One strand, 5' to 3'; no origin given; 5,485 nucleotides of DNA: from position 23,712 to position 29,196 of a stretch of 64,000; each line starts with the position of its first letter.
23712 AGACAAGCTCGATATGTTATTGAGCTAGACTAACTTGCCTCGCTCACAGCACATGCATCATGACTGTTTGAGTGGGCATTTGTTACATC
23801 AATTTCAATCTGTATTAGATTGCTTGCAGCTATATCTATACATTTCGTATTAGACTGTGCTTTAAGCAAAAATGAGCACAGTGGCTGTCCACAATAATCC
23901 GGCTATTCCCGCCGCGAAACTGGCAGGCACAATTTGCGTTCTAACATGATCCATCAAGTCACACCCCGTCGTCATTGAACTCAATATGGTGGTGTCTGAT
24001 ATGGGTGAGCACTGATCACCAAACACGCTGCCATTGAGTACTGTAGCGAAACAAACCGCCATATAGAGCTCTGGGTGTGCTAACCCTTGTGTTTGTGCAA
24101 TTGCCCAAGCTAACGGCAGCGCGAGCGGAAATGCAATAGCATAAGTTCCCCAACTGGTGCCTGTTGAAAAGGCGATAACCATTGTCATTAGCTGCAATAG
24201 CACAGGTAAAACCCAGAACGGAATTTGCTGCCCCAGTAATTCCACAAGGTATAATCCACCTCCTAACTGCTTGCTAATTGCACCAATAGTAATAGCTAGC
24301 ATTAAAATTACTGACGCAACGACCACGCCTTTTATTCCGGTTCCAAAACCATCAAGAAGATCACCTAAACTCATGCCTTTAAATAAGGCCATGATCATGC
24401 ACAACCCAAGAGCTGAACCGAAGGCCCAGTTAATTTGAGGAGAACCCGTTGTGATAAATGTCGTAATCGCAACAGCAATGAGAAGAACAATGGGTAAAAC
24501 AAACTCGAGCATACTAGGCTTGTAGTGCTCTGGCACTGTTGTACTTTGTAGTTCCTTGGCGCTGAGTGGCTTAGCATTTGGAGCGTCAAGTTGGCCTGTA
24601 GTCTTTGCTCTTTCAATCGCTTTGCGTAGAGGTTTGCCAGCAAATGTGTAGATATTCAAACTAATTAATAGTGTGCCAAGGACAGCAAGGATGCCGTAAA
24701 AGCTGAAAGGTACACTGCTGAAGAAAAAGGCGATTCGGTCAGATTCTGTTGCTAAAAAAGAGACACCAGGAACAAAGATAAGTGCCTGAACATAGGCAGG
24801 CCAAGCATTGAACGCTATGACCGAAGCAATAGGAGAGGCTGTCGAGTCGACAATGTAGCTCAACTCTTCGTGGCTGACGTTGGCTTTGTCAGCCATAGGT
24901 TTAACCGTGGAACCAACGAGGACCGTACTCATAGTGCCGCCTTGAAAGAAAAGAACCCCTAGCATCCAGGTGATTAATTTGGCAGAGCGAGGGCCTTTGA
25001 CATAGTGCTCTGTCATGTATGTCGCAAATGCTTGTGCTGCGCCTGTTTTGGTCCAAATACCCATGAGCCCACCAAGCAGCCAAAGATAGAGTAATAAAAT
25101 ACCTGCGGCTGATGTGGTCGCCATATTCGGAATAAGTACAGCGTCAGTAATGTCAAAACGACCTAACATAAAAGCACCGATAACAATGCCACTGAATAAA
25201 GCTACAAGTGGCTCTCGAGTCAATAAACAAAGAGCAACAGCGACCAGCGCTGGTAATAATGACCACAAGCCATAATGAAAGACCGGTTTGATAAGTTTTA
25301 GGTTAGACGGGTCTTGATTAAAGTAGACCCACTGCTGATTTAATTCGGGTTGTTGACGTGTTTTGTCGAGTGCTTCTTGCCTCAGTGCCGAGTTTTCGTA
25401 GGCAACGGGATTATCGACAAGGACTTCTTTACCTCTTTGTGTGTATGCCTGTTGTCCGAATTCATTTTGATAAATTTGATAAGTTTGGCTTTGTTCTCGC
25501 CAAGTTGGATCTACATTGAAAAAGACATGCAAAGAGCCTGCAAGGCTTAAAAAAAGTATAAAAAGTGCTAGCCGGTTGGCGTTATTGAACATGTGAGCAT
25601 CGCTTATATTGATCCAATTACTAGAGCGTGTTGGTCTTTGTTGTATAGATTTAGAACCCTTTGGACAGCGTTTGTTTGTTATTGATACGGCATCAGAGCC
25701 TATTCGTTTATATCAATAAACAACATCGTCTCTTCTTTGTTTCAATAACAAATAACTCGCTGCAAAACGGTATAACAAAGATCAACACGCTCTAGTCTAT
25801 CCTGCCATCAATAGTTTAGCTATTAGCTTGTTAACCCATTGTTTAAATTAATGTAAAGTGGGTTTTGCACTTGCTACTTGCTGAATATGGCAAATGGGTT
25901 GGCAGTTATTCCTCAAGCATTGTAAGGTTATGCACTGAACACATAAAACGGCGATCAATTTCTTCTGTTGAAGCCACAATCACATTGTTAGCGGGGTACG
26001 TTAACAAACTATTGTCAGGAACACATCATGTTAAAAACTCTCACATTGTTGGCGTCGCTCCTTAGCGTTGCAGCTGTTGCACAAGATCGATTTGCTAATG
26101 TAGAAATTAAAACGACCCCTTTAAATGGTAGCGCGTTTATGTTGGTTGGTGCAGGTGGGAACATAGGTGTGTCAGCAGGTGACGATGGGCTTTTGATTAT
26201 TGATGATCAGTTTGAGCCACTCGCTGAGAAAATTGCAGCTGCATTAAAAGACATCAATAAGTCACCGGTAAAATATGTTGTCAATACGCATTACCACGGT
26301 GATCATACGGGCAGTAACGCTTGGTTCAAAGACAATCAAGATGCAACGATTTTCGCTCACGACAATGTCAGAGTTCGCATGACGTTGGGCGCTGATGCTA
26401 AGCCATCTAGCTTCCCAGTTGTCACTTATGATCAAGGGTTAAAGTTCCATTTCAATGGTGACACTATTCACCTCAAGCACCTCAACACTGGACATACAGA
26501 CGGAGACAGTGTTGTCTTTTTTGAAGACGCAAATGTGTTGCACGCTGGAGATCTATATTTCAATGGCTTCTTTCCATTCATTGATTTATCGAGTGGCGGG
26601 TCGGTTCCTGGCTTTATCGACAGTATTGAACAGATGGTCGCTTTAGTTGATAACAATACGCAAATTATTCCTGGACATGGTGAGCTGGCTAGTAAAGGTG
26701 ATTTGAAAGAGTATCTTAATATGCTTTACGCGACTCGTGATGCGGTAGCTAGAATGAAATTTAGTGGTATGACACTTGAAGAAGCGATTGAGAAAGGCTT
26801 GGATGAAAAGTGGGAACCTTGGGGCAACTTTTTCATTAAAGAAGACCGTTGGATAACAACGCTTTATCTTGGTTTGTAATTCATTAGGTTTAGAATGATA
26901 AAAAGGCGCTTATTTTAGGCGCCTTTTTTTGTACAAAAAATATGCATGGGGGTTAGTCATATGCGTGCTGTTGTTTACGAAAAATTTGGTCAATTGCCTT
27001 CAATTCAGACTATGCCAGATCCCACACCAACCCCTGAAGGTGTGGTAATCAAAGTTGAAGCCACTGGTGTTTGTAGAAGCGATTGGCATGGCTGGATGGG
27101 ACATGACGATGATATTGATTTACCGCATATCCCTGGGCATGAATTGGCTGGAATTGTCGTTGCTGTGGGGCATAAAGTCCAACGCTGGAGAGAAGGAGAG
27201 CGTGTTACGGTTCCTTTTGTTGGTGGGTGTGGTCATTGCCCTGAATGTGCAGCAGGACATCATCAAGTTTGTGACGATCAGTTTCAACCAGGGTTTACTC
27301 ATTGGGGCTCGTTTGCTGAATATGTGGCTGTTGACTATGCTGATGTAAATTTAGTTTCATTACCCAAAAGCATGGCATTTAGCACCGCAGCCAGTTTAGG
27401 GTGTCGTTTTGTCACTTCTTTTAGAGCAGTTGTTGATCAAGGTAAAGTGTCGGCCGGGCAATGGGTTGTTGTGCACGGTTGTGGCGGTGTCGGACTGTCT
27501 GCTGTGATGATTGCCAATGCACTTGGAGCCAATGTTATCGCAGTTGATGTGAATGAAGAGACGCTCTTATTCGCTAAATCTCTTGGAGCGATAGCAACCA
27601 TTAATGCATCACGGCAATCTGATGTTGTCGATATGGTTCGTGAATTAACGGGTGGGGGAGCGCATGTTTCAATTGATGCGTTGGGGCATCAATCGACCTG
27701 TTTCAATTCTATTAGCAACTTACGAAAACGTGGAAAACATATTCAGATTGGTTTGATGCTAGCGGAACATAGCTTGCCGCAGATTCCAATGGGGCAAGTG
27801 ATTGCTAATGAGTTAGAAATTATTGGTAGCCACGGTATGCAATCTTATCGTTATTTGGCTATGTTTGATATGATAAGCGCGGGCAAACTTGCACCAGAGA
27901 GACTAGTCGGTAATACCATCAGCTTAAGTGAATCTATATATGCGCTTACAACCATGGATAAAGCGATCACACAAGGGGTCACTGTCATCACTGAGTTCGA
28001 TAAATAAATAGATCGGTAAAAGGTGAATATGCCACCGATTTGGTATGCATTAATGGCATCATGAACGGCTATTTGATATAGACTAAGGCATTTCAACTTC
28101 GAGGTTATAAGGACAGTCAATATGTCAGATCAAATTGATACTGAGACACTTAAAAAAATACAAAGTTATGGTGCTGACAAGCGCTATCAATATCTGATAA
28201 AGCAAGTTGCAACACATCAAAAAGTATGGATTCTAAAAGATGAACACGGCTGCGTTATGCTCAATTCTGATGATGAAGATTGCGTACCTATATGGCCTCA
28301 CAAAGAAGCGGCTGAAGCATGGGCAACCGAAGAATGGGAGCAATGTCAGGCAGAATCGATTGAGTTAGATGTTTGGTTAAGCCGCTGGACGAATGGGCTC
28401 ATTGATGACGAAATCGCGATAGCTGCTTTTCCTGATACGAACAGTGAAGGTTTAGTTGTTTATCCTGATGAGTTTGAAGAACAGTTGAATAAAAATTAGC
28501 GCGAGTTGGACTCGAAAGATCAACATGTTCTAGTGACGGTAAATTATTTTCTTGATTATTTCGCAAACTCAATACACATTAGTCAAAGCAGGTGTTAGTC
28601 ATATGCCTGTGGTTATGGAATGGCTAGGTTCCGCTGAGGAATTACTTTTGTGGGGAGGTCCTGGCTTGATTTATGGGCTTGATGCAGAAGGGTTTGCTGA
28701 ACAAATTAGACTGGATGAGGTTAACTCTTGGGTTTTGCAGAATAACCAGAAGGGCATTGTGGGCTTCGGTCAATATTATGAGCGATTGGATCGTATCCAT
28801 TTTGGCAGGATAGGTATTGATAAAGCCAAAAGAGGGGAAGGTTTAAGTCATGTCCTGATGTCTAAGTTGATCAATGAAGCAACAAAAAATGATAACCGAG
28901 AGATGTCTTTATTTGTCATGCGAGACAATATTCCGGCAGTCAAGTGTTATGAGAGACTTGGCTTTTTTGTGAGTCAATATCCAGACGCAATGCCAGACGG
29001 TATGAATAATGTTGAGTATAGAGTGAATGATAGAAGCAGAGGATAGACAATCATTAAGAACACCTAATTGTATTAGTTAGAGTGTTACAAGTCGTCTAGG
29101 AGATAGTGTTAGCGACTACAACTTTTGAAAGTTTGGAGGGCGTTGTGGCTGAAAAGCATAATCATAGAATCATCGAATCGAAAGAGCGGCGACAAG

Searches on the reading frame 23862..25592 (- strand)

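Call 6: search_protein_families(library=pfam, proteins=[window:23862-25592:-], max_evalue=0.01)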
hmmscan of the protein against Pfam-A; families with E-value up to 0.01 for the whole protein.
window:23862-25592:- (576 aa): 1 family
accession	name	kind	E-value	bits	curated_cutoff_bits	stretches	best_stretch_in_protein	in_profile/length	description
PF03553.21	Na_H_antiporter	-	2.1e-28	99.9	23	1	287-564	33-294/303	Na+/H+ antiporter family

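Call 7: search_protein_families(library=ncbifam, proteins=[window:23862-25592:-], max_evalue=0.01)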
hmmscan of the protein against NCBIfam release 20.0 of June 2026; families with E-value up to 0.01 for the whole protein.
window:23862-25592:- (576 aa): 3 families
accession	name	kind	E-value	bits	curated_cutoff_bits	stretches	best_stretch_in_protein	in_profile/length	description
NF000013.1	tet_NaH_anti_35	exception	2.9e-29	102.4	750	2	391-557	157-317/369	tetracycline efflux Na+/H+ antiporter family transporter Tet(35)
NF052307.1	ArgOrthExpArcD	equivalog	3.4e-13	49.2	650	1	353-569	12-219/469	arginine/ornithine antiporter ArcD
TIGR00931.1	antiport_nhaC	equivalog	9.5e-10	37.8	370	1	359-553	3-187/454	Na+/H+ antiporter NhaC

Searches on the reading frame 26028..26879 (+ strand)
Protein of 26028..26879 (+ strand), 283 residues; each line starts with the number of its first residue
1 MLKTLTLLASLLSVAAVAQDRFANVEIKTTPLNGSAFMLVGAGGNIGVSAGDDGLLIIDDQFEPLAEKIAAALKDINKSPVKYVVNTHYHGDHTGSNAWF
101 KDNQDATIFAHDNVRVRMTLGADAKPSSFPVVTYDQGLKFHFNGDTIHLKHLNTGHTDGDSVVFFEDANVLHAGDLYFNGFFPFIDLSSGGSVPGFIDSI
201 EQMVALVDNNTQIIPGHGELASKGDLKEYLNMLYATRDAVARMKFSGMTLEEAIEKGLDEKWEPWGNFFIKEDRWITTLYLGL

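Call 6: search_protein_families(library=pfam, proteins=[window:26028-26879:+], max_evalue=0.01)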
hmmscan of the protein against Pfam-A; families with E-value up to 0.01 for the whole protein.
window:26028-26879:+ (283 aa): 3 families
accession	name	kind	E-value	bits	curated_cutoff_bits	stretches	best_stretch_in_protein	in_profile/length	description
PF00753.33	Lactamase_B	-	6.9e-20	72.3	22.7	1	50-206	12-187/196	Metallo-beta-lactamase superfamily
PF12706.13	Lactamase_B_2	-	0.0023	18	27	1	78-160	26-116/200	Beta-lactamase superfamily domain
PF19583.5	ODP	-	0.0068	16.7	27.2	1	61-177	24-137/194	ODP family beta lactamase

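Call 7: search_protein_families(library=ncbifam, proteins=[window:26028-26879:+], max_evalue=0.01)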
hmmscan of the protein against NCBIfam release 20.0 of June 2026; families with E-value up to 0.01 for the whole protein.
window:26028-26879:+ (283 aa): 57 families (the best 25 are shown)
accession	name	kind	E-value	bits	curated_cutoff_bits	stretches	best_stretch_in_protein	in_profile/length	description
TIGR04559.1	SoxH_rel_PQQ_2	hypoth_equivalog_domain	3.4e-27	95.6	280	1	43-281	29-278/283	quinoprotein relay system zinc metallohydrolase 2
TIGR04558.1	SoxH_rel_PQQ_1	hypoth_equivalog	2.4e-19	69.5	300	1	44-280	34-277/285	quinoprotein relay system zinc metallohydrolase 1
NF033088.2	bla_subclass_B1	equivalog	2e-15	57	200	1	51-232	38-215/217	subclass B1 metallo-beta-lactamase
NF012146.1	blaB-IND-MUS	exception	2.4e-14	53.2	270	1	60-233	70-234/237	BlaB/IND/MUS family subclass B1 metallo-beta-lactamase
NF012229.1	bla_class_B_core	domain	5.5e-14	52.5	100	1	50-165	21-138/139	metallo-beta-lactamase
NF012137.0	bla_xUS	exception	3.1e-13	49.8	400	1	52-233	57-234/246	MUS/TUS/MOC family subclass B1 metallo-beta-lactamase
NF040860.1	blaWUS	exception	5.3e-12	45.5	540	1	49-227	54-228/246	WUS family subclass B1 metallo-beta-lactamase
NF000441.2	blaMUS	exception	1.7e-11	44.1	540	1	52-230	57-231/246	MUS family subclass B1 metallo-beta-lactamase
NF000442.2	blaTUS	exception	4.6e-10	39.4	550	1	51-235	56-236/248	TUS family subclass B1 metallo-beta-lactamase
NF012149.0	blaIND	exception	1e-09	38.2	430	1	71-233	79-236/239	IND family subclass B1 metallo-beta-lactamase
NF047753.1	blaSPI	exception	1.3e-09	38.1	500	1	52-233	60-237/239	SPI family subclass B1 metallo-beta-lactamase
NF033087.1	bla_subclass_B2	equivalog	2.4e-08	34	240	1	48-171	26-161/221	subclass B2 metallo-beta-lactamase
NF033574.1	VarG_fam_MBL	equivalog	4.6e-08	32.6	750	1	153-242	219-310/374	VarG family subclass B1-like metallo-beta-lactamase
NF038003.2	blaPFM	exception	2e-07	30.7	525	1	10-104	8-107/253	PFM family subclass B2 metallo-beta-lactamase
NF033105.1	bla_subclass_B3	equivalog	2.2e-07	30.5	240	1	52-159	31-149/257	subclass B3 metallo-beta-lactamase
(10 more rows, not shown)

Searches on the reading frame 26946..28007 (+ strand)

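Call 6: search_protein_families(library=pfam, proteins=[window:26946-28007:+], max_evalue=0.01)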
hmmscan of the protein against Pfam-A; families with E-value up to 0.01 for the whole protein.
window:26946-28007:+ (353 aa): 6 families
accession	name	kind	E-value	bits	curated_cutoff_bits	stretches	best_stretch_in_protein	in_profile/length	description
PF00107.32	ADH_zinc_N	-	2.7e-29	102.2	31.8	1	181-311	1-128/129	Zinc-binding dehydrogenase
PF08240.17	ADH_N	-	8.5e-28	97.1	23.5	1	30-134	2-99/104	Alcohol dehydrogenase GroES-like domain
PF01262.27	AlaDh_PNT_C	-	1.7e-06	28.1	23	1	165-232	20-91/214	Alanine dehydrogenase/PNT, C-terminal domain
PF13602.12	ADH_zinc_N_2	-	0.0033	18.8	27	1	213-337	1-123/134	Zinc-binding dehydrogenase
PF02826.25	2-Hacid_dh_C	-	0.0035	17.2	25.1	1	166-234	31-101/178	D-isomer specific 2-hydroxyacid dehydrogenase, NAD binding domain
PF01175.24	Urocanase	-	0.0054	16.8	23.2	1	167-257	23-112/209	Urocanase Rossmann-like domain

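Call 7: search_protein_families(library=ncbifam, proteins=[window:26946-28007:+], max_evalue=0.01)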
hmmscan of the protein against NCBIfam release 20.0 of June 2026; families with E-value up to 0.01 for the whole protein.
window:26946-28007:+ (353 aa): 31 families (the best 25 are shown)
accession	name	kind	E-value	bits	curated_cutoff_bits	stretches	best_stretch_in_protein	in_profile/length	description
NF041097.1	keto_inos_dh_IolM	equivalog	4.2e-53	180.4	450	1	19-345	41-385/389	scyllo-inosose 3-dehydrogenase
NF010344.0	PRK13771.1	subfamily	3.2e-50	171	349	1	6-349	1-332/334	putative alcohol dehydrogenase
NF006940.0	PRK09422.1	equivalog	1.2e-44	152.6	344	1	31-348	25-333/338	alcohol dehydrogenase AdhP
NF003808.0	PRK05396.1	equivalog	5.7e-43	147.1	380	1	6-341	1-332/341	L-threonine 3-dehydrogenase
TIGR03989.1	Rxyl_3153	subfamily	2.4e-42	145.5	440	2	8-111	4-107/370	NDMA-dependent alcohol dehydrogenase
NF007489.0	PRK10083.1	equivalog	3.7e-40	137.9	376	1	6-352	1-338/339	Zn-dependent oxidoreductase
TIGR03451.1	mycoS_dep_FDH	equivalog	5.6e-40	137.3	512.9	1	7-339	3-348/358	S-(hydroxymethyl)mycothiol dehydrogenase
TIGR02824.1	quinone_pig3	subfamily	7.3e-40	136.9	296.8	2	120-295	91-262/325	putative NAD(P)H quinone oxidoreductase, PIG3 family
NF041172.1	AcrlCoa_red_Thmprot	equivalog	1.1e-39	136.3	500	1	6-344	1-328/334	acryloyl-CoA reductase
TIGR00692.1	tdh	equivalog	1.9e-37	129.1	458.35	1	23-329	16-320/340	L-threonine 3-dehydrogenase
NF047908.1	AldhRedAhr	equivalog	9.2e-32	110.2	470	1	29-318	27-306/335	NADPH-dependent aldehyde reductase Ahr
TIGR02818.1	adh_III_F_hyde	equivalog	4.6e-31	108.2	543.95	2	121-338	138-357/368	S-(hydroxymethyl)glutathione dehydrogenase/class III alcohol dehydrogenase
TIGR03201.1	dearomat_had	equivalog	7.5e-31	107.5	338.65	1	22-320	15-320/349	6-hydroxycyclohex-1-ene-1-carbonyl-CoA dehydrogenase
TIGR03366.1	HpnZ_proposed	hypoth_equivalog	6.1e-30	104.5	328.1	1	30-327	5-312/315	putative phosphonate catabolism associated alcohol dehydrogenase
NF007642.0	PRK10309.1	equivalog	2.9e-29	102.4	550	1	6-298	1-289/347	galactitol-1-phosphate 5-dehydrogenase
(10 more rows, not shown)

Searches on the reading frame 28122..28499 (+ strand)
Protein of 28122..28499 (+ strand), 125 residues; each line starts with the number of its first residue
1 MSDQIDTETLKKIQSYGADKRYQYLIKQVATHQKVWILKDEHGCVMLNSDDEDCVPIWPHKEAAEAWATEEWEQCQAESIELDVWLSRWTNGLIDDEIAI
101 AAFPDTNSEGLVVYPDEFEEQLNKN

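Call 6: search_protein_families(library=pfam, proteins=[window:28122-28499:+], max_evalue=0.01)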
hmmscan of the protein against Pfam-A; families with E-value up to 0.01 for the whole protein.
window:28122-28499:+ (125 aa): 1 family
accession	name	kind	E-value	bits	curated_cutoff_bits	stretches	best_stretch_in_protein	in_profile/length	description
PF11042.13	DUF2750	-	3.8e-36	123.7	27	1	22-122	1-102/102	Protein of unknown function (DUF2750)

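Call 7: search_protein_families(library=ncbifam, proteins=[window:28122-28499:+], max_evalue=0.01)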
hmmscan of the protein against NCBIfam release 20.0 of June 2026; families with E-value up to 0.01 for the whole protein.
window:28122-28499:+ (125 aa): 0 families

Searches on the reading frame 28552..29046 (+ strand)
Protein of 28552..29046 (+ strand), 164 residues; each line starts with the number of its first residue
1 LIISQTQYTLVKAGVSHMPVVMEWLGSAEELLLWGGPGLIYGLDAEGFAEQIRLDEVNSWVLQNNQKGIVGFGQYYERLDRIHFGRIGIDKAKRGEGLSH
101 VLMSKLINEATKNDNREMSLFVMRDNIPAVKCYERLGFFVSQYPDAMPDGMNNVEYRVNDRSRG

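Call 6: search_protein_families(library=pfam, proteins=[window:28552-29046:+], max_evalue=0.01)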
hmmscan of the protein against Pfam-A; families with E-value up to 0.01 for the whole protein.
window:28552-29046:+ (164 aa): 6 families
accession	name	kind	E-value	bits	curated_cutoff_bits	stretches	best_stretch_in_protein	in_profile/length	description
PF00583.31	Acetyltransf_1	-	1.7e-12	48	20.7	1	48-138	24-116/116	Acetyltransferase (GNAT) family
PF13673.13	Acetyltransf_10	-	1.9e-11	44.5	23.6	1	45-157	19-125/128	Acetyltransferase (GNAT) domain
PF13508.13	Acetyltransf_7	-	1e-08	35.9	27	1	59-138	5-82/84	Acetyltransferase (GNAT) domain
PF08445.16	FR47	-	1.7e-05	25.2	22.1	1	84-139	24-78/86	FR47-like protein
PF14542.12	Acetyltransf_CG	-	0.00078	20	30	1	65-114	7-57/80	GCN5-related N-acetyl-transferase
PF13302.13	Acetyltransf_3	-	0.0075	17.4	25.4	1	51-138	48-137/138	Acetyltransferase (GNAT) domain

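Call 7: search_protein_families(library=ncbifam, proteins=[window:28552-29046:+], max_evalue=0.01)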
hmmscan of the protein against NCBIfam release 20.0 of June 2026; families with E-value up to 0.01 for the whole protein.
window:28552-29046:+ (164 aa): 12 families
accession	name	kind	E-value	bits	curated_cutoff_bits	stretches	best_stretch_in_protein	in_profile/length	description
TIGR01575.1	rimI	equivalog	2.6e-13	50.3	86.4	1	48-138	23-112/132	ribosomal protein S18-alanine N-acetyltransferase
TIGR03448.1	mycothiol_MshD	equivalog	5.2e-07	29.3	163.1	1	87-141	234-288/294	mycothiol synthase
NF040503.1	resist_ArsN1a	equivalog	1.3e-05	25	170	1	61-138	51-133/159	arsinothricin resistance N-acetyltransferase ArsN1 family A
NF007025.1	PRK09491.1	equivalog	5e-05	23.3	173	1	65-138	46-119/145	ribosomal protein S18-alanine N-acetyltransferase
NF000487.1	stat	exception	0.00013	21.5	420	1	76-149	99-172/189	streptothricin N-acetyltransferase STAT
NF053587.1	SpmdActasePaiA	equivalog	0.00063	19.6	250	1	82-139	91-148/172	spermidine/spermine N(1)-acetyltransferase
NF002959.0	PRK03624.1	equivalog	0.001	18.8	124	1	87-140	78-131/147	GNAT family acetyltransferase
TIGR03585.1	PseH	equivalog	0.0025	17.9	93.1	1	48-142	41-137/156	UDP-4-amino-4,6-dideoxy-N-acetyl-beta-L-altrosamine N-acetyltransferase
NF000359.1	sat3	exception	0.0029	17.7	360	1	41-148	55-162/180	streptothricin N-acetyltransferase Sat3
TIGR03103.1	trio_acet_GNAT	equivalog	0.0033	16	569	1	89-138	163-212/547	N-acetylglutaminylglutamine synthetase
NF007527.0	PRK10140.1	equivalog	0.004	17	236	1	82-140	80-138/162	N-acetyltransferase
NF049894.1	CG3035_N_ac_Glu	equivalog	0.0089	15.3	280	0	89-139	240-290/300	N-acetylglutamate synthase, CG3035 family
